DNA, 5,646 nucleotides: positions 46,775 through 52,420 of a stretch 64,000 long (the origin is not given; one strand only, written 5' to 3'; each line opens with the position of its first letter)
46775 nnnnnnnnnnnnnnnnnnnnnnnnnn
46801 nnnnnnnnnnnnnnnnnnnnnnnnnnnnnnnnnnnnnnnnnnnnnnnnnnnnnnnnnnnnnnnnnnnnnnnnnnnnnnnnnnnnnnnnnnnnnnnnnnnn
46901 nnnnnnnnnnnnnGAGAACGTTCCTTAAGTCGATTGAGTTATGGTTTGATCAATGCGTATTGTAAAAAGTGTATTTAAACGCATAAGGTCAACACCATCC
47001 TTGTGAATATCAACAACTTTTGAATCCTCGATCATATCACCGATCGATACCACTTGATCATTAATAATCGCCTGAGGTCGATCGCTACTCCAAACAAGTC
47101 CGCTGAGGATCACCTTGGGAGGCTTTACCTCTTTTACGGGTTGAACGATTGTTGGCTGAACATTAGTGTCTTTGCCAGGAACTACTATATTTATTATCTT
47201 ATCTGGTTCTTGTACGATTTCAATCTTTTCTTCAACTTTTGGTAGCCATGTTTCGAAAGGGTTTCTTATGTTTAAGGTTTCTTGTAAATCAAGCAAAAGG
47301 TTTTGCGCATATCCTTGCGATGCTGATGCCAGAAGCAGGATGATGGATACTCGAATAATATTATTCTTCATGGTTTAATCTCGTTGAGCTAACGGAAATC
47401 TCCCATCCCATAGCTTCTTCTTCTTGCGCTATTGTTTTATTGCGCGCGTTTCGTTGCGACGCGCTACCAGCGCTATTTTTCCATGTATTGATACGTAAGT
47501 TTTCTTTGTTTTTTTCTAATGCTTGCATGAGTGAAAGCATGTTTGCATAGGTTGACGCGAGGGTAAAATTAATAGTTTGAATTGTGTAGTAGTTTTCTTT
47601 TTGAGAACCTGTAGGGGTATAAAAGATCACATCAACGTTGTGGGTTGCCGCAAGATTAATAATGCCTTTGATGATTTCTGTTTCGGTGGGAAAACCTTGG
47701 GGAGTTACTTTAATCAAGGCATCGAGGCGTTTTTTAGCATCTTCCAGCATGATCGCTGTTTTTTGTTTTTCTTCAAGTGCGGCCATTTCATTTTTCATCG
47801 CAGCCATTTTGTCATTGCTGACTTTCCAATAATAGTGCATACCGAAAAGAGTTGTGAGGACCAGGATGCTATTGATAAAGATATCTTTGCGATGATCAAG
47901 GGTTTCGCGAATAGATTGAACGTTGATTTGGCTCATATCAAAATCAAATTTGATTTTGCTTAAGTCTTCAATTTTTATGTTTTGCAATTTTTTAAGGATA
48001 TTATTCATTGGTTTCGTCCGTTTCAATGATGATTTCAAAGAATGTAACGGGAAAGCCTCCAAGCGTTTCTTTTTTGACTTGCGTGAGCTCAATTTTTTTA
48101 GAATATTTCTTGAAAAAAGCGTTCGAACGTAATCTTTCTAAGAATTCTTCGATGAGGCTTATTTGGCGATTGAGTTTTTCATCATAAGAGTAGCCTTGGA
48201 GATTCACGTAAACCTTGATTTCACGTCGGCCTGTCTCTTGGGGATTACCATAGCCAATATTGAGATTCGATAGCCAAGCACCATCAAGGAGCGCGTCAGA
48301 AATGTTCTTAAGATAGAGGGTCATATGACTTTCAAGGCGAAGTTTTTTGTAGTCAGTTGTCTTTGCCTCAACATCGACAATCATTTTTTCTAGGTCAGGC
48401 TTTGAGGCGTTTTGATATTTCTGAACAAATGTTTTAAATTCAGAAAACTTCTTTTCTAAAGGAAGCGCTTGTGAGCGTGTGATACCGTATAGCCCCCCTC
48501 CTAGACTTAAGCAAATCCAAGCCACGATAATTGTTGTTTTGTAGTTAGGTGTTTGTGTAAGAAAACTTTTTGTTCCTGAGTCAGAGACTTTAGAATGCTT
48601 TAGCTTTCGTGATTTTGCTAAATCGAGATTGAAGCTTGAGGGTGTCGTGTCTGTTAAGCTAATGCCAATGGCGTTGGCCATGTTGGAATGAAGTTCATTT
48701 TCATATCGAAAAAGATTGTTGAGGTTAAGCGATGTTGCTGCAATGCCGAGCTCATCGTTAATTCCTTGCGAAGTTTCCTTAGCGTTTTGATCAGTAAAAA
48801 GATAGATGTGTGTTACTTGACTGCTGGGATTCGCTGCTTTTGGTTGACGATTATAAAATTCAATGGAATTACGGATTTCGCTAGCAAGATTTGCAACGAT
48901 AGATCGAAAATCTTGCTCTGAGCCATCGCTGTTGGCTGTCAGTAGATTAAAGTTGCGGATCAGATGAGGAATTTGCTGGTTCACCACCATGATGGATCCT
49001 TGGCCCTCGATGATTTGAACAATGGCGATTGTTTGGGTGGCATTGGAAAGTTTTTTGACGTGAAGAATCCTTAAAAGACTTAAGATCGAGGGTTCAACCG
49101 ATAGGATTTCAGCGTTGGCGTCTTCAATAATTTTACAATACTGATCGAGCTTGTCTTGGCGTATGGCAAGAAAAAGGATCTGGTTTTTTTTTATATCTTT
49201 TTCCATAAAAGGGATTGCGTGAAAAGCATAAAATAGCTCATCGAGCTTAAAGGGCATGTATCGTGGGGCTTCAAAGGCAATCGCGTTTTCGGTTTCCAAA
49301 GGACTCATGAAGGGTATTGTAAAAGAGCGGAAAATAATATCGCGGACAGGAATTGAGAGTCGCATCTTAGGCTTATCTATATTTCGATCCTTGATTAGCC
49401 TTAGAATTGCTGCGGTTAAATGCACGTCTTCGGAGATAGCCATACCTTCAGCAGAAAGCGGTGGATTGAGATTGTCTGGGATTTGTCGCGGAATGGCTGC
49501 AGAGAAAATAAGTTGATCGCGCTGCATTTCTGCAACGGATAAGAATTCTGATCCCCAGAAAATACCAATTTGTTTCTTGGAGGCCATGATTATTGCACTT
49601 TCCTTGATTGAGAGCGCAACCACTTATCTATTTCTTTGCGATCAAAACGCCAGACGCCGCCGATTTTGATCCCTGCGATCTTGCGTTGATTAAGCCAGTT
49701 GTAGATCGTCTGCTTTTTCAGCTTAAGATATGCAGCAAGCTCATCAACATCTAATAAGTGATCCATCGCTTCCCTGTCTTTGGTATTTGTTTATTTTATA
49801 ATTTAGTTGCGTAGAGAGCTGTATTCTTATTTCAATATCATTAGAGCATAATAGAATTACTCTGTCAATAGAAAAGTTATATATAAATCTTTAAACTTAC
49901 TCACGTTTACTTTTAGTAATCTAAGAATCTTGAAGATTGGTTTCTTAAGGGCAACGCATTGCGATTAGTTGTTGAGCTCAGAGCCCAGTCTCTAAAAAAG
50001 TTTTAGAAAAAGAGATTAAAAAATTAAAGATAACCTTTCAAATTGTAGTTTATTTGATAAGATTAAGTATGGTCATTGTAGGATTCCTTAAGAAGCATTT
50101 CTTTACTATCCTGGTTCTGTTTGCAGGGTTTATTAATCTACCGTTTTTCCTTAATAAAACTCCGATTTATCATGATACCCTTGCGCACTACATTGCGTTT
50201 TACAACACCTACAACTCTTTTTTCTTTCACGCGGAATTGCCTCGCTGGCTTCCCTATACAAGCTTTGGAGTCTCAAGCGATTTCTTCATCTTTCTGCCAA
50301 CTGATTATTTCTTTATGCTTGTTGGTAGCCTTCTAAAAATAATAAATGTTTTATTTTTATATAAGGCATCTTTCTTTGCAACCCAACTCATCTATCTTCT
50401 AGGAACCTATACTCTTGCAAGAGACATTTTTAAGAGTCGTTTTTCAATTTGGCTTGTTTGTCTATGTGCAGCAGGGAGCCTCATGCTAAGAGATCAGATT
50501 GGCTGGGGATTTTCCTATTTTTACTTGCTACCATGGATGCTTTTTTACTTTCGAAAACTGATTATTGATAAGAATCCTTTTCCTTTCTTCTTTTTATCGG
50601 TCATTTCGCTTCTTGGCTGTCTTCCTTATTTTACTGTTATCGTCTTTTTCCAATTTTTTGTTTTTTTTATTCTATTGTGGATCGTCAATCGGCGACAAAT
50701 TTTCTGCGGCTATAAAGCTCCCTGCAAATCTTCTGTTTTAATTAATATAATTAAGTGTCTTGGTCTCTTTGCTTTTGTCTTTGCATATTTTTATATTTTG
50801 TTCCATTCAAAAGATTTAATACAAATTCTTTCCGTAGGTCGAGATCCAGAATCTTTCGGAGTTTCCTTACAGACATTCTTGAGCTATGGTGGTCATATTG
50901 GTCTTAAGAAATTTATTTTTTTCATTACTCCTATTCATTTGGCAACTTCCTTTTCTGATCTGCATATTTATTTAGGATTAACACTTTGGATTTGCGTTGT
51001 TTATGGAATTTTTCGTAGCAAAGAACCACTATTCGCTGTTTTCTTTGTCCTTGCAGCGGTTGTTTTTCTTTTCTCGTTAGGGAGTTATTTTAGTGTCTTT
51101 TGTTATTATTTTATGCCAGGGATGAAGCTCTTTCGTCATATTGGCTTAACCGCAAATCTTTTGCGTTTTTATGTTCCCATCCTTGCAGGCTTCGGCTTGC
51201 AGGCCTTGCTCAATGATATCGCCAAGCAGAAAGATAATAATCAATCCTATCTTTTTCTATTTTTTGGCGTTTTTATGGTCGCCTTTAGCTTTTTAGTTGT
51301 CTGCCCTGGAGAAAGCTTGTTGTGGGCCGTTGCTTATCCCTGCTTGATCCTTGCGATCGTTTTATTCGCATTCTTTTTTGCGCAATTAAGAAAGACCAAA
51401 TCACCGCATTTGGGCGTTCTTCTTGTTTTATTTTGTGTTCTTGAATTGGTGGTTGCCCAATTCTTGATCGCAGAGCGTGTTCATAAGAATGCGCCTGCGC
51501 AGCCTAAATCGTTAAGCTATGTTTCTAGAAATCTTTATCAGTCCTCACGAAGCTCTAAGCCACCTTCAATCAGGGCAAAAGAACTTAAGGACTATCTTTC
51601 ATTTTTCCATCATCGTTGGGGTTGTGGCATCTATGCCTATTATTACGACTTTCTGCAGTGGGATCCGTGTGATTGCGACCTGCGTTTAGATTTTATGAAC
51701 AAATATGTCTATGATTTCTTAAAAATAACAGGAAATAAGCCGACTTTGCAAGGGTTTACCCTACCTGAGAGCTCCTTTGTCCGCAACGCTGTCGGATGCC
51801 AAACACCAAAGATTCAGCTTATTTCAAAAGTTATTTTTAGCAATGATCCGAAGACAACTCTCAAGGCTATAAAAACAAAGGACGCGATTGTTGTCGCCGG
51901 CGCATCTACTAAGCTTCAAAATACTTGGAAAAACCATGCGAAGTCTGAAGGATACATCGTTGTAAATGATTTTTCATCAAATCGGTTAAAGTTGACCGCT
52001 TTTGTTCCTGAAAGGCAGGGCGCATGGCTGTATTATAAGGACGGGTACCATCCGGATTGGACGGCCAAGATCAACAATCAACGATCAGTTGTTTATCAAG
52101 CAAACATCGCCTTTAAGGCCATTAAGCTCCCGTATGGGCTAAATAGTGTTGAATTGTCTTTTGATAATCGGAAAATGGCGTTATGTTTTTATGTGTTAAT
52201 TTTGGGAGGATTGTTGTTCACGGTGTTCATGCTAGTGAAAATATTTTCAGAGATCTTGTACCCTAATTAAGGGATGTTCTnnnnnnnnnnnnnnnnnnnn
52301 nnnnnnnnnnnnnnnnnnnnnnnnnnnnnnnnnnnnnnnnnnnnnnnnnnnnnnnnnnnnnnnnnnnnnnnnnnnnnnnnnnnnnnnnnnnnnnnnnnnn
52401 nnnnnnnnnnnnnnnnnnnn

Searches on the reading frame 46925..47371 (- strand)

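Call 11: search_protein_families(library=pfam, proteins=[window:46925-47371:-], max_evalue=0.01)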
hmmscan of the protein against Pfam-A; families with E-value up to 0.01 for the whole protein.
window:46925-47371:- (148 aa): 0 families

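Call 31: search_protein_families(library=ncbifam, proteins=[window:46925-47371:-], max_evalue=0.1)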
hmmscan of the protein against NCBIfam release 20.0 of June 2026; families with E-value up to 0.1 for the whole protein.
window:46925-47371:- (148 aa): 1 family
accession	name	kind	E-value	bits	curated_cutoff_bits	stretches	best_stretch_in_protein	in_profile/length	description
NF003099.0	PRK04019.2-2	equivalog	0.091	11.8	341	0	36-108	97-172/293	50S ribosomal protein L10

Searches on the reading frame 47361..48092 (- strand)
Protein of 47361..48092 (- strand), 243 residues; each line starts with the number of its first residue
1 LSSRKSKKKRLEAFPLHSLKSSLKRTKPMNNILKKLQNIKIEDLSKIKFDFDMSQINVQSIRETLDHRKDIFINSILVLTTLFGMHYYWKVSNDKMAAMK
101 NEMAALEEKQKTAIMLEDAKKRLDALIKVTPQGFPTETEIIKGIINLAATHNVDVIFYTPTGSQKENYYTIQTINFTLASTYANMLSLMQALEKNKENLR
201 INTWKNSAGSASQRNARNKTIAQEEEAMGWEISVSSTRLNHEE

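Call 11: search_protein_families(library=pfam, proteins=[window:47361-48092:-], max_evalue=0.01)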
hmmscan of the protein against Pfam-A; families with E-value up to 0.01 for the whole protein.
window:47361-48092:- (243 aa): 1 family
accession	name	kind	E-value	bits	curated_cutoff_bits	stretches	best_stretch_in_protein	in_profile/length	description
PF16836.11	PSY3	-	0.0083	16.2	25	0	20-101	113-191/215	Shu complex component Psy3, DNA-binding description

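Call 31: search_protein_families(library=ncbifam, proteins=[window:47361-48092:-], max_evalue=0.1)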
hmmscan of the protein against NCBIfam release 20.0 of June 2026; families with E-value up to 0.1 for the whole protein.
window:47361-48092:- (243 aa): 1 family
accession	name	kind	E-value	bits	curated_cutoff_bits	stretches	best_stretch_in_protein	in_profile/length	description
NF047613.1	LIC11625_fam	exception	0.083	12.7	160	0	3-45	43-83/140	LIC11625 family surface-exposed protein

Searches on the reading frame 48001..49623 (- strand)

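Call 11: search_protein_families(library=pfam, proteins=[window:48001-49623:-], max_evalue=0.01)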
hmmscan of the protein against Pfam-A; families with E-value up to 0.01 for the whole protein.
window:48001-49623:- (540 aa): 1 family
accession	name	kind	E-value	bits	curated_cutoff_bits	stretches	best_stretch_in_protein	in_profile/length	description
PF11104.14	PilM_2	-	1.4e-11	44.4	27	1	65-216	43-199/340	Type IV pilus assembly protein PilM;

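Call 31: search_protein_families(library=ncbifam, proteins=[window:48001-49623:-], max_evalue=0.1)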
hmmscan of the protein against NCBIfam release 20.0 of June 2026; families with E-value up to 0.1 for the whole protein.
window:48001-49623:- (540 aa): 2 families
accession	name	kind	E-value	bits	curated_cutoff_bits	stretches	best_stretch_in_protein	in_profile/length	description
TIGR01175.1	pilM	subfamily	3e-12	46.2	133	1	63-229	47-220/348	type IV pilus assembly protein PilM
NF045709.1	Amuc_1101_fam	equivalog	1.1e-10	41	650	1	68-184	53-166/608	Amuc_1101 family PilM-like pilus complex protein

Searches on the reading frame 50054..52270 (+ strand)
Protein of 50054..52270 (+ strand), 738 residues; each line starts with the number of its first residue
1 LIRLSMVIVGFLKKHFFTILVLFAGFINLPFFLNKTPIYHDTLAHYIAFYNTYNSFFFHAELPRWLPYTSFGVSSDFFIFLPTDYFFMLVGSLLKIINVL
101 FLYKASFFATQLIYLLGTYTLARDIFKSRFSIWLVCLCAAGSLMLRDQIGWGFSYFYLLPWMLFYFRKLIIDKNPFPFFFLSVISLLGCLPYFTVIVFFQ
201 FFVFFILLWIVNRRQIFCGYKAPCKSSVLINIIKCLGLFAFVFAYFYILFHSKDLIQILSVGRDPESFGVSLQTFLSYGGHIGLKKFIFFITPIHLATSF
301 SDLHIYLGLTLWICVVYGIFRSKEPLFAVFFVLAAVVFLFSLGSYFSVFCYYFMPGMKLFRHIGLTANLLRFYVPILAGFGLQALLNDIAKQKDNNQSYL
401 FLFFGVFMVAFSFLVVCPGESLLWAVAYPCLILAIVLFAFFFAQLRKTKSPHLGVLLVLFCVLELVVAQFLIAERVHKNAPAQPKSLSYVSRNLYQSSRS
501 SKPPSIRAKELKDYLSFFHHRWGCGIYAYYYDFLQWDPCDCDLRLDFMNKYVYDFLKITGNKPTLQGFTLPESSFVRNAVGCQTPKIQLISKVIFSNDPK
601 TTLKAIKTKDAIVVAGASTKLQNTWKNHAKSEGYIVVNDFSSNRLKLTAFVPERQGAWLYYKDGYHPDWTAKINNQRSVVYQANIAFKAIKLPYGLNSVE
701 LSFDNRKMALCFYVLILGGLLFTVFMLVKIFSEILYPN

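Call 11: search_protein_families(library=pfam, proteins=[window:50054-52270:+], max_evalue=0.01)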
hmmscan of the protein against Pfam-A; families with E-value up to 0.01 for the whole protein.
window:50054-52270:+ (738 aa): 1 family
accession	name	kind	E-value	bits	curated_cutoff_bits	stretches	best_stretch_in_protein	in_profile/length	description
PF09586.16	YfhO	-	3e-05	23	28.5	1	634-703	755-823/835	Bacterial membrane protein YfhO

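Call 30: search_protein_families(library=pfam, proteins=[window:50054-52270:+], max_evalue=0.1)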
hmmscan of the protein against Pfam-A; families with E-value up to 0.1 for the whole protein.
window:50054-52270:+ (738 aa): 1 family
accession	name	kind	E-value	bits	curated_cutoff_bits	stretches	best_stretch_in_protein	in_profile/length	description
PF09586.16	YfhO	-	3e-05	23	28.5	1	634-703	755-823/835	Bacterial membrane protein YfhO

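Call 31: search_protein_families(library=ncbifam, proteins=[window:50054-52270:+], max_evalue=0.1)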
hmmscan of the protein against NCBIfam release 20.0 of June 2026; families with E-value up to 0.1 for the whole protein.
window:50054-52270:+ (738 aa): 0 families

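Call 50: find_homologous_proteins(query=window:50054-52270:+, max_evalue=0.00001)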
Query window:50054-52270:+ (738 aa): 5 proteins with E <= 0.00001 among 8000 candidates.
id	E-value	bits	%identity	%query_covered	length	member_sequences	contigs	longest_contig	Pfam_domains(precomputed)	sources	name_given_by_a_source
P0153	0.0e+0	1608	100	96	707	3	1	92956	-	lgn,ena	-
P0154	8.0e-67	245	28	95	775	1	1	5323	PF09586.17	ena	-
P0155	1.4e-52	198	25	97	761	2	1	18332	PF09586.17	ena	-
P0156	3.3e-36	143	23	94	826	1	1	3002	-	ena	-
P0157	9.9e-35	138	24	94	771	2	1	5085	-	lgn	-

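Call 51: search_solved_structures(query=window:50054-52270:+, max_evalue=1)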
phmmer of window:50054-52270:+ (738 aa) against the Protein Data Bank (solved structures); distinct sequences matched with E-value up to 1: 0.

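Call 52: find_encoding_contigs(protein=P0155, flank=10000, max_places=2)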
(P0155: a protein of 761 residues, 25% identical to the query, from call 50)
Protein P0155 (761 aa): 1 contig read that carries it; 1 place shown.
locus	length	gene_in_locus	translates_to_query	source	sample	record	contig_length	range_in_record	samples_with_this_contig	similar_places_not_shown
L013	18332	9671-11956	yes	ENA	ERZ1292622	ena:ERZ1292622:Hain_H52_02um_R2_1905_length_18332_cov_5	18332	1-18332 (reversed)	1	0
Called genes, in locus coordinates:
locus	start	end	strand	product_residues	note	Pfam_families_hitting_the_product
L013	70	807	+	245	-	PF00535:Glycos_transf_2, PF10111:Glyco_tranf_2_2 (weak)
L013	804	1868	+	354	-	PF01073:3Beta_HSD (weak), PF01370:Epimerase, PF02719:Polysacc_synt_2 (weak), PF16363:GDP_Man_Dehyd, PF07993:NAD_binding_4, PF16363:GDP_Man_Dehyd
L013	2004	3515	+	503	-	PF00501:AMP-binding, PF13193:AMP-binding_C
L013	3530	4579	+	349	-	PF00535:Glycos_transf_2, PF10111:Glyco_tranf_2_2, PF13641:Glyco_tranf_2_3 (weak)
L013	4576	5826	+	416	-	PF04055:Radical_SAM, PF22674:C2185-like_N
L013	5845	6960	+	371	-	PF01408:GFO_IDH_MocA, PF22725:GFO_IDH_MocA_C3, PF02894:GFO_IDH_MocA_C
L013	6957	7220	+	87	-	-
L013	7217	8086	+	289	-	PF02522:Antibiotic_NAT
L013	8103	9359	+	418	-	PF16254:DUF4910, PF09940:DUF2172, PF16221:HTH_47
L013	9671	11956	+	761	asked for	PF09586:YfhO (weak)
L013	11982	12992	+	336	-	PF01073:3Beta_HSD, PF01370:Epimerase, PF02719:Polysacc_synt_2, PF04321:RmlD_sub_bind (weak), PF05368:NmrA (weak), PF07993:NAD_binding_4 (faint), PF13460:NAD_binding_10, PF16363:GDP_Man_Dehyd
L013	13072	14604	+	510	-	PF01467:CTP_transf_like, PF00294:PfkB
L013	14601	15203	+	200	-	PF01380:SIS (faint), PF13580:SIS_2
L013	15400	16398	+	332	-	PF01073:3Beta_HSD, PF01370:Epimerase, PF02719:Polysacc_synt_2 (weak), PF04321:RmlD_sub_bind, PF05368:NmrA, PF07993:NAD_binding_4 (faint), PF13460:NAD_binding_10, PF16363:GDP_Man_Dehyd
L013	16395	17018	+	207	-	-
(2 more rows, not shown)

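Call 53: find_encoding_contigs(protein=P0154, flank=5000, max_places=2)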
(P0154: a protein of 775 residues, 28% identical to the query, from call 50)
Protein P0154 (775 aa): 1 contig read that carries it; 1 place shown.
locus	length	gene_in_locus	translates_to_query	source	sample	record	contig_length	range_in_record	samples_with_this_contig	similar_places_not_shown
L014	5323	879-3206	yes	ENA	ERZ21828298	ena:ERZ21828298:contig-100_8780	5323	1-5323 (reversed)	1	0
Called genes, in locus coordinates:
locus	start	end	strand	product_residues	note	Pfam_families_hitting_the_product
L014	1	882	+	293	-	?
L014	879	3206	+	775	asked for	PF09586:YfhO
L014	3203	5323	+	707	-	?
